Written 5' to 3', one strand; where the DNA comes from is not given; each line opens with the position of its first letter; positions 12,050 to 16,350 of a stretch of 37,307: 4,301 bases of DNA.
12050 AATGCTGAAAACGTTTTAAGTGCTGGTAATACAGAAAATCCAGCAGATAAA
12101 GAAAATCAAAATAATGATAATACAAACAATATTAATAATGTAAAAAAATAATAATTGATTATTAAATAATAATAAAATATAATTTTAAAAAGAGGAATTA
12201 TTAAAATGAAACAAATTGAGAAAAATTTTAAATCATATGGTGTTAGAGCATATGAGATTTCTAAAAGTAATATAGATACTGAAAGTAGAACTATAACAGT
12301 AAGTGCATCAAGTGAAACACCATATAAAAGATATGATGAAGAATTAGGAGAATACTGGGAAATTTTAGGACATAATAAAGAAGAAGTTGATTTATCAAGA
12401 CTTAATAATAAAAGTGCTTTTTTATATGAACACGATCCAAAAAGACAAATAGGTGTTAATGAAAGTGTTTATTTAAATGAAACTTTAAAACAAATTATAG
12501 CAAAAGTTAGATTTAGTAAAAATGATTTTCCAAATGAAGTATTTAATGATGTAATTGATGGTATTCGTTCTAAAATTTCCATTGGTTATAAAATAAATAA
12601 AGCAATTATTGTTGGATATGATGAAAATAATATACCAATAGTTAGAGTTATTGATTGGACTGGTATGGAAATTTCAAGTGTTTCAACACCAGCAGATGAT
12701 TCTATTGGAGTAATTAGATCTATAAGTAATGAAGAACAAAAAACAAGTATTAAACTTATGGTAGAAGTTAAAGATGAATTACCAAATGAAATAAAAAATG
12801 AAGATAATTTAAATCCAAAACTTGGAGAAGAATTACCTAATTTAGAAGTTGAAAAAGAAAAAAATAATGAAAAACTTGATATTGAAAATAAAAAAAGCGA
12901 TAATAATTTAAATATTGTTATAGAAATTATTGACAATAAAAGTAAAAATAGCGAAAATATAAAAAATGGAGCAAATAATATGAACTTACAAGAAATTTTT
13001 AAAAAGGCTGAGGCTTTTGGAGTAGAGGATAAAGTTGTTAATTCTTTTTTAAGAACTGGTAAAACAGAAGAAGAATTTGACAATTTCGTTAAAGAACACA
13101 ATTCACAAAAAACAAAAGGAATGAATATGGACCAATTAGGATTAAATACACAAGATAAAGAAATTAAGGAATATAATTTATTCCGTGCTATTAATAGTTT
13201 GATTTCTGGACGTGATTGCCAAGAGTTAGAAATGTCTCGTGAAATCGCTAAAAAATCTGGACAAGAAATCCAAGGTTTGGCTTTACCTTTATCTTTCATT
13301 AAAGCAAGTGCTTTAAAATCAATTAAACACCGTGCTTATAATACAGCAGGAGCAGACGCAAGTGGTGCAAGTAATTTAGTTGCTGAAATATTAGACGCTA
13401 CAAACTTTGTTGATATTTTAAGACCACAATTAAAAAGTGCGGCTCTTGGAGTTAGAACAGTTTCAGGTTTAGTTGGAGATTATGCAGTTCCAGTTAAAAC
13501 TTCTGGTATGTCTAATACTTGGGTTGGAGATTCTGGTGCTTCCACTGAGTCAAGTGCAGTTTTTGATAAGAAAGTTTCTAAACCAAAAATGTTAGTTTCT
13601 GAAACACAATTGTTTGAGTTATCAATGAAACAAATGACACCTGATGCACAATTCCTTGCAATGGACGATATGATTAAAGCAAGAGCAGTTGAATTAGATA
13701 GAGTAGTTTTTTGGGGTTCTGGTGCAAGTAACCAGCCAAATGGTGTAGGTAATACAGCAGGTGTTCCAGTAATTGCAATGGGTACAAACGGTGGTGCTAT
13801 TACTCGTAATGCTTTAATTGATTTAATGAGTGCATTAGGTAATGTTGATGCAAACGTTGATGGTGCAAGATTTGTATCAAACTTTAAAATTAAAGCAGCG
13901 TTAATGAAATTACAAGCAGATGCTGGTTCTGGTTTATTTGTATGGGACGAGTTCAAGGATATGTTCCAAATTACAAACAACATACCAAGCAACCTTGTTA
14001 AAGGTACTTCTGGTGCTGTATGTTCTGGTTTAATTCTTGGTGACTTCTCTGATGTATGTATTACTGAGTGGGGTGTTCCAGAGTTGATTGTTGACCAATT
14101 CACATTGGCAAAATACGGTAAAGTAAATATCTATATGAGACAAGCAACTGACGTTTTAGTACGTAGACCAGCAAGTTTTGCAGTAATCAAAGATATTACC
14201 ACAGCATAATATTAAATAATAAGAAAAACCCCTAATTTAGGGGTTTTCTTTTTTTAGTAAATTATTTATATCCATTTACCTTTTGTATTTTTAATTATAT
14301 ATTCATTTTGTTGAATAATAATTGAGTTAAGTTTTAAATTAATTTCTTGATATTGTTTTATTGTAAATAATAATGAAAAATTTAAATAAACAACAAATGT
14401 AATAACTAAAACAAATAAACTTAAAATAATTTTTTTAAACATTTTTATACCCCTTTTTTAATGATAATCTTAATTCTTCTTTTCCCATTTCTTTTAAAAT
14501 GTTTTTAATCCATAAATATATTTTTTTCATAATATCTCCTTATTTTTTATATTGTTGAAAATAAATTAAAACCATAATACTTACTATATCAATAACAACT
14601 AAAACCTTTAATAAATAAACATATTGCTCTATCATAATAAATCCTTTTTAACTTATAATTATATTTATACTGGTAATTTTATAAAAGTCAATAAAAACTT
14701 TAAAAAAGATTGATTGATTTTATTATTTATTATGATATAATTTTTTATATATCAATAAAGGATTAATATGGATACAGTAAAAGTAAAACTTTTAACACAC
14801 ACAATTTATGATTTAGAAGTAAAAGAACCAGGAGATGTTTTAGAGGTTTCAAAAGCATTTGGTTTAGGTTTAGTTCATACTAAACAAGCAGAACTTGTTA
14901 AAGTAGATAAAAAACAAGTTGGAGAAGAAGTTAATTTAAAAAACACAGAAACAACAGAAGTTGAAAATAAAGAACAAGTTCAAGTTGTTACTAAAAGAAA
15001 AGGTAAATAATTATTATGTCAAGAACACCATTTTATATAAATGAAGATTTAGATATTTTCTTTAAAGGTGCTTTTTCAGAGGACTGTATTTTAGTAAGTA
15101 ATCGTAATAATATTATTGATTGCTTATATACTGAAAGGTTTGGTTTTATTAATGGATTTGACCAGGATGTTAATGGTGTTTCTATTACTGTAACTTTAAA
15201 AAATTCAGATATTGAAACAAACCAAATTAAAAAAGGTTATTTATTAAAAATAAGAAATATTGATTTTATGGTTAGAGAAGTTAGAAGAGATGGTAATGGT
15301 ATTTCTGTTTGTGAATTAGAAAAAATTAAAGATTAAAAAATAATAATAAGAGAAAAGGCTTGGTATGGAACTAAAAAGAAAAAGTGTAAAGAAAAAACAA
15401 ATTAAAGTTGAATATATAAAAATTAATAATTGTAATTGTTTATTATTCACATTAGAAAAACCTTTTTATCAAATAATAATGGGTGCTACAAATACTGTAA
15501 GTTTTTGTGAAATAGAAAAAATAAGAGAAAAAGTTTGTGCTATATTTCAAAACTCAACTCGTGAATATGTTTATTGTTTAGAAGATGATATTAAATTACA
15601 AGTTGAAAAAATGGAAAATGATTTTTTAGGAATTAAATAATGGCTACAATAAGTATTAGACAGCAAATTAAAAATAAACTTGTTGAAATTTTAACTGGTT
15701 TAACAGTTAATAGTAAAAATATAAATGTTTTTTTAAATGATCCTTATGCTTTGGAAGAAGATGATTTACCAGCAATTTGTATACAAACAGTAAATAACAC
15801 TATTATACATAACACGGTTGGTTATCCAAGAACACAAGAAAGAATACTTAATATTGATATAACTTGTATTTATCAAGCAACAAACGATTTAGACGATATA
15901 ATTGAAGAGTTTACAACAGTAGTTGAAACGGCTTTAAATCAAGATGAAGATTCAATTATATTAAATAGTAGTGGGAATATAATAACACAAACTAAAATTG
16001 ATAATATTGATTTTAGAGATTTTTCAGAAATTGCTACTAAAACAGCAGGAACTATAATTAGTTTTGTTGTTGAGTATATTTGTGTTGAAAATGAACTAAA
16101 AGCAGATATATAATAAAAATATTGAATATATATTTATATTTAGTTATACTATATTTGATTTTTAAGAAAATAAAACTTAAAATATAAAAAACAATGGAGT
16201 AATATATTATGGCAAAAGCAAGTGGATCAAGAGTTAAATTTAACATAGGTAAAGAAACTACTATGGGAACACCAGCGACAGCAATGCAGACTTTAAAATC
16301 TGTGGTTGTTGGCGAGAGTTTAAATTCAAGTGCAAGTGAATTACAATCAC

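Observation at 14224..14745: Antisense cassette 1 splits the capsid and connector genes and encodes three micro-proteins (31, 31 and 58 aa)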

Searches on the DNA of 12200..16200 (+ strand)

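Call 6: search_dna_similar(query=window:12200-16200:+, collection=phages, mode=distant, max_rows=25)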
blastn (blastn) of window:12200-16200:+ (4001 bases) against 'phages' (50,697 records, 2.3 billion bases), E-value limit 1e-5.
No match.

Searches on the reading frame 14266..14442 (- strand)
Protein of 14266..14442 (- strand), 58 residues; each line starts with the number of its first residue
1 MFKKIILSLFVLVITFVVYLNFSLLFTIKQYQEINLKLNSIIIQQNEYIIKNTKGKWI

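Call 7: search_protein_families(library=pfam, proteins=[window:14266-14442:-], max_evalue=0.01)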
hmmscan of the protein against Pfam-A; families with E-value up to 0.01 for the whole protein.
window:14266-14442:- (58 aa): 0 families

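Call 9: search_protein_families(library=phrogs, proteins=[window:14266-14442:-], max_evalue=0.01)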
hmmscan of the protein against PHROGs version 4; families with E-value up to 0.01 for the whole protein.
window:14266-14442:- (58 aa): 0 families

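Call 29: find_homologous_proteins(query=A4, max_evalue=10)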
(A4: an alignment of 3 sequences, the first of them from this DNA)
Query A4 (3 sequences) (58 aa, profile of the alignment): 15 proteins with E <= 10 among 201 candidates.
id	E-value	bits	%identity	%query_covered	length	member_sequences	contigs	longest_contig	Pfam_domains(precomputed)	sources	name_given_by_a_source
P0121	7.3e-31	124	47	98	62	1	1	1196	-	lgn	-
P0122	2.2e-30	122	47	98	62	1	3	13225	-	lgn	-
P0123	6.6e-30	121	49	98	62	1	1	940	-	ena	-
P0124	3.2e-29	118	50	98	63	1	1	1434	-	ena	-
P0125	6.1e-28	114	46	64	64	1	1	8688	-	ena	-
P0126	2.1e-25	106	54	83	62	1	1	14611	-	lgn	-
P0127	1.9e-23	100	43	97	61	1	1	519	-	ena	-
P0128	3.7e-20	89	47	98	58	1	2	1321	-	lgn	-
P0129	2.5e-19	87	100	100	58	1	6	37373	-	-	-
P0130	3.2e-19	86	37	98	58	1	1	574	-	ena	-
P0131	4.0e-19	86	83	10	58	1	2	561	-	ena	-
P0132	4.1e-19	86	53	66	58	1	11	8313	-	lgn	-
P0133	8.1e-19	85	53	66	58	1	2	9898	-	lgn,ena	-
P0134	3.5e-15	73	-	-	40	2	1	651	-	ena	-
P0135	1.0e-4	40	47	100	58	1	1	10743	-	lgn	-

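Call 34: find_encoding_contigs(protein=P0135, flank=5000, max_places=1)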
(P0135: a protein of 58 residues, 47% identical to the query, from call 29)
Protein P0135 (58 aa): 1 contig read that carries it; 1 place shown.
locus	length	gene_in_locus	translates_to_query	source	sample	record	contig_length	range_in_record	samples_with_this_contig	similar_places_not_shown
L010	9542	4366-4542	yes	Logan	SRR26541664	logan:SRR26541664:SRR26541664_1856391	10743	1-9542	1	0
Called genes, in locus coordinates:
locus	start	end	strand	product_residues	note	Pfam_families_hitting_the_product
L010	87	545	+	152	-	-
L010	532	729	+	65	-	-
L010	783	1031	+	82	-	-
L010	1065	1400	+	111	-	-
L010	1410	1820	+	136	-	PF02945:Endonuclease_7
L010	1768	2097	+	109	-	-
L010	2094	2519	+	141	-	-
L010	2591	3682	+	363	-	PF02954:HTH_8 (weak)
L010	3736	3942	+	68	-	-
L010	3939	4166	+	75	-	-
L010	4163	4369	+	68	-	-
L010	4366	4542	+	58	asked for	-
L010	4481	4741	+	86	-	-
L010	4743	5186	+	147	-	-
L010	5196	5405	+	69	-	-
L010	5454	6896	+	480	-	PF16709:SCAB-Ig (faint), PF23197:IG_AIR9 (faint)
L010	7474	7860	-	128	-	-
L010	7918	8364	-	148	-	-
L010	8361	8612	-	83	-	-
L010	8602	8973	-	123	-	-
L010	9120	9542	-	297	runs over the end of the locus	-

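Call 35: find_encoding_contigs(protein=P0133, flank=5000, max_places=2)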
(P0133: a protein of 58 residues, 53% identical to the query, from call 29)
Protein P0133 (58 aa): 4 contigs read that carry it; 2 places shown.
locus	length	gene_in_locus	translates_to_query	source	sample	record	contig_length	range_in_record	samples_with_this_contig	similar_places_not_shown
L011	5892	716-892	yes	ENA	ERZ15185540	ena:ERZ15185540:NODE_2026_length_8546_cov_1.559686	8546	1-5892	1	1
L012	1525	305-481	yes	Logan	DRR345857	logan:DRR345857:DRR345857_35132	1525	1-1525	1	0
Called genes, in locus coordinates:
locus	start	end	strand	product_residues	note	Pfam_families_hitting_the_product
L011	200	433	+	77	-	-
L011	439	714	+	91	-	-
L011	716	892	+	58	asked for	-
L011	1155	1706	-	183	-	PF03245:Phage_lysis (weak)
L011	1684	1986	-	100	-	PF25612:DUF7940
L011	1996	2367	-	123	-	-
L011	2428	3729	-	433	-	-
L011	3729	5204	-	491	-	PF11134:Phage_stabilise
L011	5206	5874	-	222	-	-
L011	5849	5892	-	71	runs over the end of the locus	-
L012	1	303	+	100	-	?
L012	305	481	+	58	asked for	-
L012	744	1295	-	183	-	PF03245:Phage_lysis (weak)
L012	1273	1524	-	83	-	?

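Call 36: find_encoding_contigs(protein=P0126, flank=5000, max_places=1)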
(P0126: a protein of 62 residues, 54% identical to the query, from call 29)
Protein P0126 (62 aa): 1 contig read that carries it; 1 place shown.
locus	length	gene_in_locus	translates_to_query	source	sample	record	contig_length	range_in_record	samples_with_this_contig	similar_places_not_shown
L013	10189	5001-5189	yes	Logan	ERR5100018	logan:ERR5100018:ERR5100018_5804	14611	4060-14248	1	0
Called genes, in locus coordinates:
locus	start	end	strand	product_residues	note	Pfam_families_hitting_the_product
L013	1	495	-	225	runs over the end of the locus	PF20039:DUF6441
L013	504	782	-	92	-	-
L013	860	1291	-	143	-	-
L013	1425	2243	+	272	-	PF24963:DUF7768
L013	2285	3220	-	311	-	PF18906:Phage_tube_2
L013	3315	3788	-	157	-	-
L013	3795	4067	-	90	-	-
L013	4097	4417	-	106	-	PF05354:Phage_attach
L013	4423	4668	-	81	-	-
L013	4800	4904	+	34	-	-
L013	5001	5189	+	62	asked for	-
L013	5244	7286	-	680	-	PF04586:Peptidase_S78 (weak), PF05065:Phage_capsid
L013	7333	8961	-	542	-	PF05136:Phage_portal_2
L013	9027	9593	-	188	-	-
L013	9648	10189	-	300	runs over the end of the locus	?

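Call 37: find_encoding_contigs(protein=P0122, flank=5000, max_places=1)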
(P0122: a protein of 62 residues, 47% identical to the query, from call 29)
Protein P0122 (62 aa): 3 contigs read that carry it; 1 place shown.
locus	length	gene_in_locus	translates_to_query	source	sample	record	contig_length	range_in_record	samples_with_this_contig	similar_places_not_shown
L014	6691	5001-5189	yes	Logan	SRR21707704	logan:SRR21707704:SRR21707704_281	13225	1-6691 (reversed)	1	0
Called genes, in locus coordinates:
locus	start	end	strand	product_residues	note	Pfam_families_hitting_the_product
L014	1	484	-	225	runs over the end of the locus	PF20039:DUF6441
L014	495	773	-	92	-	-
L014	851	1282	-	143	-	-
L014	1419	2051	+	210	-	PF24963:DUF7768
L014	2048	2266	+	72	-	-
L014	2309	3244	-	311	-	PF18906:Phage_tube_2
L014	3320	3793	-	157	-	-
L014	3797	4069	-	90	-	-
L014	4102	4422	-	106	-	PF05354:Phage_attach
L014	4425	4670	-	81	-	-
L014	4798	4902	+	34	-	-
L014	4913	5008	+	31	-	-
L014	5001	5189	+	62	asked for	-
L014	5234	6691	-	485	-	?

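Call 45: find_related_loci(query=A6, collection=viral_contigs, flank=6000)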
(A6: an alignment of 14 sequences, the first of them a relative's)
Query A6 (58 aa) in viral_contigs; peptide patterns used: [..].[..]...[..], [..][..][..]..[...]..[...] (x = any residue, [..] = any of these).
513 stretches matched a pattern; 1 encode a relative of the query (tblastn E <= 1e-3); 1 distinct loci.
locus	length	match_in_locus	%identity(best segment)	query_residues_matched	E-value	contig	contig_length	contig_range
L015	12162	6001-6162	44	2-58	9e-10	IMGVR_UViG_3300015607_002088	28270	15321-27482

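Call 46: find_related_loci(query=A6, collection=genome_contigs, flank=8000)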
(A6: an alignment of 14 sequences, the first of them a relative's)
Query A6 (58 aa) in genome_contigs; peptide patterns used: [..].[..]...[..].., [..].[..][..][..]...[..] (x = any residue, [..] = any of these).
264 stretches matched a pattern, but none encodes a relative of the query by tblastn (E <= 1e-3).

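Call 55: find_related_loci(query=A6, collection=metagenome_contigs, flank=6000)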
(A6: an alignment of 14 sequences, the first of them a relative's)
Query A6 (58 aa) in metagenome_contigs; peptide patterns used: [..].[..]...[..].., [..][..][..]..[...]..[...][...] (x = any residue, [..] = any of these).
599 stretches matched a pattern, but none encodes a relative of the query by tblastn (E <= 1e-3).

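Call 61: search_protein_representatives(alignment_id=A6)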
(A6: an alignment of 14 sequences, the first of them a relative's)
Query: 14 sequences, 58 profile positions. Proteins with E-value up to 0.001 (for the whole library): 4; up to 1e-10: 4; up to 1e-30: 0. The best 4 are listed.
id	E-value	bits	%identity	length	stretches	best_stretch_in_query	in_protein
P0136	9.9e-27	108.9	-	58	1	1-58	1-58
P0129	1.3e-17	79.6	-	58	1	5-58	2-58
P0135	7.0e-16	74.1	-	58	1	5-58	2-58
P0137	2.5e-14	69.1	-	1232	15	37-52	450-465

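Call 77: predict_structure(alignment_id=A6)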
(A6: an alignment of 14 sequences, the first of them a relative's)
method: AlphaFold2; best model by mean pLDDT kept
length: 58 residues; sequences in the alignment: 14
mean_pLDDT: 92.2   pTM: 0.52
mean pLDDT of the five models: 92.2, 92.1, 91.8, 91.1, 90.5
residues with pLDDT >= 90: 46; 70-90: 10; 50-70: 2; < 50: 0
segments of 3 or more residues with pLDDT < 50: none
pLDDT, mean of each block of 10 residues (from residue 1): 91 97 97 95 91 77
secondary structure, 60 per line:
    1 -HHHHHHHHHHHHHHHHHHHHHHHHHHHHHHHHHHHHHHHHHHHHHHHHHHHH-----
elements in order: H2-53

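Call 80: find_encoding_contigs(protein=P0132, flank=8000, max_places=4)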
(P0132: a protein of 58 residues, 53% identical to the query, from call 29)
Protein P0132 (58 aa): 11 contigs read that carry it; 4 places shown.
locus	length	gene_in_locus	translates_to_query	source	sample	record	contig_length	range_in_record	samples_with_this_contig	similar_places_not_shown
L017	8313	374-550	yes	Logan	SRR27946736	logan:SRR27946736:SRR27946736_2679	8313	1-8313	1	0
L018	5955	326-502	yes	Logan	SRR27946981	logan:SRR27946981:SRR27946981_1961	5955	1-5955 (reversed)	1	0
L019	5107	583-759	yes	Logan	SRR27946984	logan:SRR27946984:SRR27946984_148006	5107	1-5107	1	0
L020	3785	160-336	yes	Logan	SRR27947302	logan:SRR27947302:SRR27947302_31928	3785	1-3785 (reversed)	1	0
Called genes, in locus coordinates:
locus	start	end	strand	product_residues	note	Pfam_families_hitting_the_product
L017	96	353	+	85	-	-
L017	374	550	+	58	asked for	-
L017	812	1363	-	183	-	PF03245:Phage_lysis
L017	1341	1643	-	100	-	PF25612:DUF7940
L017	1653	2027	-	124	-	-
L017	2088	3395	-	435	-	-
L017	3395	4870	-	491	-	PF11134:Phage_stabilise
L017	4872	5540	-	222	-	-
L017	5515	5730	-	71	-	-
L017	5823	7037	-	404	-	PF11651:P22_CoatProtein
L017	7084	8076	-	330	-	-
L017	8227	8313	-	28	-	?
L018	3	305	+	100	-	?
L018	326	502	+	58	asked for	-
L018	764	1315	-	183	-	PF03245:Phage_lysis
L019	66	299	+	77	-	-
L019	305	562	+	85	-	-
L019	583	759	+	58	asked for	-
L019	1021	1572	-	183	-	PF03245:Phage_lysis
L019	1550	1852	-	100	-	PF25612:DUF7940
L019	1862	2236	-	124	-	-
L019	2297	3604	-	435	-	-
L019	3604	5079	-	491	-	PF11134:Phage_stabilise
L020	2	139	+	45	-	?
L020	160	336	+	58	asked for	-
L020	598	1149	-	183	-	PF03245:Phage_lysis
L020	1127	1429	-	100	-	PF25612:DUF7940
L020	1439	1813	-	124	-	-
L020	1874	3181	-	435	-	-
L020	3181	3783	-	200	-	?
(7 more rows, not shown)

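Call 83: search_protein_families(library=padloc, proteins=[window:14266-14442:-], max_evalue=0.1)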
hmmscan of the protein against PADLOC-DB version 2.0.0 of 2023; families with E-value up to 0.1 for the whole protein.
window:14266-14442:- (58 aa): 0 families

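Call 84: search_protein_families(library=pfam, proteins=[L019:66-299:+, L019:305-562:+, L010:4481-4741:+], max_evalue=0.01)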
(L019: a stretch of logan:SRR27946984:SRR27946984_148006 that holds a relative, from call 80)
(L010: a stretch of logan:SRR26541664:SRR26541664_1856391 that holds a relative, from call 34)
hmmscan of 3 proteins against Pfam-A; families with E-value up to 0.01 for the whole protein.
L019:66-299:+ (77 aa): 0 families

L019:305-562:+ (85 aa): 0 families

L010:4481-4741:+ (86 aa): 0 families

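Call 85: search_protein_families(library=pfam, alignment_id=A6, max_evalue=10)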
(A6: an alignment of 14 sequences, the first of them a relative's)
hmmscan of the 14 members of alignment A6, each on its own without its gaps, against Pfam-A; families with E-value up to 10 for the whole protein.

A. member 1, P0129 (58 aa): 0 families

B. families by the number of members that match (of 14 scanned): 2 families
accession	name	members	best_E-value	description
PF07234.17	Babuvirus_MP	4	0.011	Movement and RNA silencing protein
PF11446.13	DUF2897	2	0.061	Protein of unknown function (DUF2897)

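Call 86: search_solved_structures(query=A6, max_evalue=10)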
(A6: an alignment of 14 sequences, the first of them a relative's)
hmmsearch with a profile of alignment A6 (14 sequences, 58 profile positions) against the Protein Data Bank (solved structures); distinct sequences matched with E-value up to 10: 0.

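Call 87: search_protein_families(library=ncbifam, proteins=[window:14266-14442:-], max_evalue=10)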
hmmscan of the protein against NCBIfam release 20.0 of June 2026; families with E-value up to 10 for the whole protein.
window:14266-14442:- (58 aa): 0 families
